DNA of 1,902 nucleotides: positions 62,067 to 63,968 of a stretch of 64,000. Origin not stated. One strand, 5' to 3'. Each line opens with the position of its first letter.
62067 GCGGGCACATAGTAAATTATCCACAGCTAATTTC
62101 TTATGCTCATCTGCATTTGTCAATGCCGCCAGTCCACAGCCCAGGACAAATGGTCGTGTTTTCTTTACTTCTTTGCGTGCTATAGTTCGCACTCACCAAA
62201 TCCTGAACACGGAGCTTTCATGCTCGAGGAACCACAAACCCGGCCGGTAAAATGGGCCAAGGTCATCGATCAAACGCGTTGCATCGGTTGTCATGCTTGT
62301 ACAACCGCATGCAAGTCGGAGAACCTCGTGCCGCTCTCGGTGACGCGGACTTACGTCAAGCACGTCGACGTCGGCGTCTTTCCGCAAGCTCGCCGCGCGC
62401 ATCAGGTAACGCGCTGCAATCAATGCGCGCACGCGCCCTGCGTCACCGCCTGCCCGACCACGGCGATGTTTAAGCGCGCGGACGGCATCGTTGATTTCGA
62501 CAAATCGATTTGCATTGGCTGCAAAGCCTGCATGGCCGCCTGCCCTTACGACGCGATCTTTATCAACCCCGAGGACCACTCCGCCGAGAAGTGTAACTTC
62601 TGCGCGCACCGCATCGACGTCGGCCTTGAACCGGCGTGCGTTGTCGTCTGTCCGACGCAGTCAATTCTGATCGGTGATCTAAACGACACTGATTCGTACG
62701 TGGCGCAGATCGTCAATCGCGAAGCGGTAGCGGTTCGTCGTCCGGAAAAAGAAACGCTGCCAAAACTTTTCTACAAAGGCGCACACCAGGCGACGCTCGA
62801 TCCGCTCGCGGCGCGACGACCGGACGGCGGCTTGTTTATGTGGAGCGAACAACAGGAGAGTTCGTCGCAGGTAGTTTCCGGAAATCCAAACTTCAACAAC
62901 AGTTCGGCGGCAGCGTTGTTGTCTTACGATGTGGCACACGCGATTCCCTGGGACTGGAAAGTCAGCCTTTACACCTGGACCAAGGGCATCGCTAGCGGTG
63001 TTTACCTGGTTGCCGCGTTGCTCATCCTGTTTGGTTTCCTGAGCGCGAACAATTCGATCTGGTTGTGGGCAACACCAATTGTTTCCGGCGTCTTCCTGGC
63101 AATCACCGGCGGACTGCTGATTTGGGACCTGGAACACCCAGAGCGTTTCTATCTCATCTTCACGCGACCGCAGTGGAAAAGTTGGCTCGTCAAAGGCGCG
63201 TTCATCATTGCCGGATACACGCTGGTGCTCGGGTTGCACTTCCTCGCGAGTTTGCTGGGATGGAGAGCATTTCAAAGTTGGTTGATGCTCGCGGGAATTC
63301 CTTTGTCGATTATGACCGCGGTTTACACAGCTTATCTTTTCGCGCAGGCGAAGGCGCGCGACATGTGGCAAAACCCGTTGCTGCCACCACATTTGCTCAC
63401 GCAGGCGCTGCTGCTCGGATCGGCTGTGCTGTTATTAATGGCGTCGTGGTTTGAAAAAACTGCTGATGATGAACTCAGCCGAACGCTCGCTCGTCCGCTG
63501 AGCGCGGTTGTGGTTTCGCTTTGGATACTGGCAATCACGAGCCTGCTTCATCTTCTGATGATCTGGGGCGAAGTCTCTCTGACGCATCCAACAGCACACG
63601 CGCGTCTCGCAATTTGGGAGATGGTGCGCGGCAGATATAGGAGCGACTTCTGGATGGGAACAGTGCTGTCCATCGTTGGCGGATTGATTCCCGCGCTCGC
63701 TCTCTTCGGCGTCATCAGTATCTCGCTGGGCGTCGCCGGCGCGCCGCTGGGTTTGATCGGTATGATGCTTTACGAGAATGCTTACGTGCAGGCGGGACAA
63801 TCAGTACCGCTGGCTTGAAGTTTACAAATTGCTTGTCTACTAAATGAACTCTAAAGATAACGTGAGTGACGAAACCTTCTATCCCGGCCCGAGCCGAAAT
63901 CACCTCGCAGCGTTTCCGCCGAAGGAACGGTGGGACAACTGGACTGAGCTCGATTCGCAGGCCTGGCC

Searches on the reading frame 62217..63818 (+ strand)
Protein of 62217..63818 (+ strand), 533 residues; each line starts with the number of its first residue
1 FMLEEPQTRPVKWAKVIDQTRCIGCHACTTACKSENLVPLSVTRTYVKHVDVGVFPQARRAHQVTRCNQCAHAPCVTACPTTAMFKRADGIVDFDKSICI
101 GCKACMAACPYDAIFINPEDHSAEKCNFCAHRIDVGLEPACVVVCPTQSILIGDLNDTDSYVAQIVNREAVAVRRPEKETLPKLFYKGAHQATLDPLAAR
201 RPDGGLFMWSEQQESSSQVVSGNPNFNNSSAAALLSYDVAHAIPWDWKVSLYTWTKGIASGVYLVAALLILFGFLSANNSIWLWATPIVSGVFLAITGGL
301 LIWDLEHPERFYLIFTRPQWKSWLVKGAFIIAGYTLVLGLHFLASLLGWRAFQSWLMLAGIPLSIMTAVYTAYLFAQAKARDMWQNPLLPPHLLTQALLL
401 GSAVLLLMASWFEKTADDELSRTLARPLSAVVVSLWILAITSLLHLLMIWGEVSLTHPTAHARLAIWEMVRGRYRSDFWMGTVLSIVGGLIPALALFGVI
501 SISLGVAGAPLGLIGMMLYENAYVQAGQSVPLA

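Call 6: search_protein_families(library=pfam, proteins=[window:62217-63818:+], max_evalue=0.01)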
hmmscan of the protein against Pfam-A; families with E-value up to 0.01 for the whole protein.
window:62217-63818:+ (533 aa): 15 families
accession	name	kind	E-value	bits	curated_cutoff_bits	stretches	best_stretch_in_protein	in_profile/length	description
PF13247.11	Fer4_11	-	5.1e-22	78.4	26.2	1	65-154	8-99/100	4Fe-4S dicluster domain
PF03916.19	NrfD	-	6.5e-19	69.1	25.8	1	242-495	8-272/313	Polysulphide reductase, NrfD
PF00037.32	Fer4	-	4.2e-11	42.6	21.1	2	93-114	2-23/24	4Fe-4S binding domain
PF12838.12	Fer4_7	-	6.5e-11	43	27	2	99-148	2-51/52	4Fe-4S dicluster domain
PF12837.12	Fer4_6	-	1.4e-10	41.1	25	2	91-114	1-24/24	4Fe-4S binding domain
PF12797.12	Fer4_2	-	4.7e-10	39.2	24.5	2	13-33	1-21/22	4Fe-4S binding domain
PF13237.11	Fer4_10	-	2.3e-09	37.5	25.5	3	94-146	4-53/53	4Fe-4S dicluster domain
PF13187.11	Fer4_9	-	3.3e-09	37.1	27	3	66-114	1-52/52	4Fe-4S dicluster domain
PF25160.1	LdpA_Fe-S-bd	-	2.3e-06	27.7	27.6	1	72-114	6-43/49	LdpA Fe-S cluster-binding domain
PF13484.11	Fer4_16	-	1.9e-05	25.8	30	0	99-126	2-29/66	4Fe-4S double cluster binding domain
PF14697.11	Fer4_21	-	0.00016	22.2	35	1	66-114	7-57/59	4Fe-4S dicluster domain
PF13534.11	Fer4_17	-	0.00017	22.5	22.2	1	21-81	1-58/61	4Fe-4S dicluster domain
PF12800.12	Fer4_4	-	0.0006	20.4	24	1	97-112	2-17/17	4Fe-4S binding domain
PF11302.14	DUF3104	-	0.0024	17.9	27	1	476-506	22-54/69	Protein of unknown function (DUF3104)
PF12798.12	Fer4_3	-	0.0043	18.2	27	0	99-113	1-15/15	4Fe-4S binding domain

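Call 21: search_protein_families(library=ncbifam, proteins=[window:62217-63818:+], max_evalue=0.01)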
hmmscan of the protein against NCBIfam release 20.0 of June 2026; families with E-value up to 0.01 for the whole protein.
window:62217-63818:+ (533 aa): 68 families (the best 25 are shown)
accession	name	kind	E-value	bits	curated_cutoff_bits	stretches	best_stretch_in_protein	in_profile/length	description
NF011569.0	PRK14993.1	equivalog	5.4e-51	173.4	416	1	12-200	43-235/244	tetrathionate reductase subunit TtrB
NF045797.1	DsrO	equivalog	8.9e-49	166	200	1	5-187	36-234/235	sulfate reduction electron transfer complex DsrMKJOP subunit DsrO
TIGR03149.1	cyt_nit_nrfC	equivalog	1.4e-48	165.2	377.6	1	6-186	32-215/225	cytochrome c nitrite reductase Fe-S protein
NF041715.1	arsenate_red_ArrB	equivalog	2.1e-40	138.7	450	2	12-118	2-108/233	arsenate respiratory reductase iron-sulfur subunit ArrB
TIGR02951.1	DMSO_dmsB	equivalog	9.7e-34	116.7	214.1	1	17-157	6-155/161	DMSO/selenate family reductase complex B subunit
TIGR03478.1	DMSO_red_II_bet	subfamily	4.4e-31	108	480.7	2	53-187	117-253/321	DMSO reductase family type II enzyme, iron-sulfur subunit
TIGR01582.1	FDH-beta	equivalog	1.8e-30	106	334.7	1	5-168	14-195/283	formate dehydrogenase subunit beta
NF042979.1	EthbenzDh_ebdB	equivalog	5.5e-26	91.3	740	1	61-186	147-274/354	ethylbenzene dehydrogenase subunit beta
NF038355.1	FDH3_beta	equivalog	9.6e-26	90.9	240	1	16-130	6-122/180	formate dehydrogenase FDH3 subunit beta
NF008134.0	PRK10882.1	equivalog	3.9e-24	85.3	263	2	61-157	107-210/329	hydrogenase 2 operon protein HybA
NF045715.1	sulf_resp_HmcB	equivalog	8.2e-22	77.7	420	1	15-157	39-200/307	sulfate respiration complex iron-sulfur protein HmcB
NF041782.1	mnquin_red_QrcC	equivalog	9.1e-21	74.6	400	2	13-119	1-121/239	menaquinone reductase iron-sulfur cluster-binding subunit QrcC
NF009451.0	PRK12809.1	equivalog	1.3e-20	73.3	1154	1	18-154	8-138/639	formate-dependent uric acid utilization protein YgfT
NF009408.0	PRK12769.1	equivalog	3.5e-19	68.4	1003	1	18-153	8-145/659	formate-dependent uric acid utilization protein AegA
NF007658.0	PRK10330.1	equivalog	1.1e-16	60.8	260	1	16-170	6-172/181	electron transport protein HydN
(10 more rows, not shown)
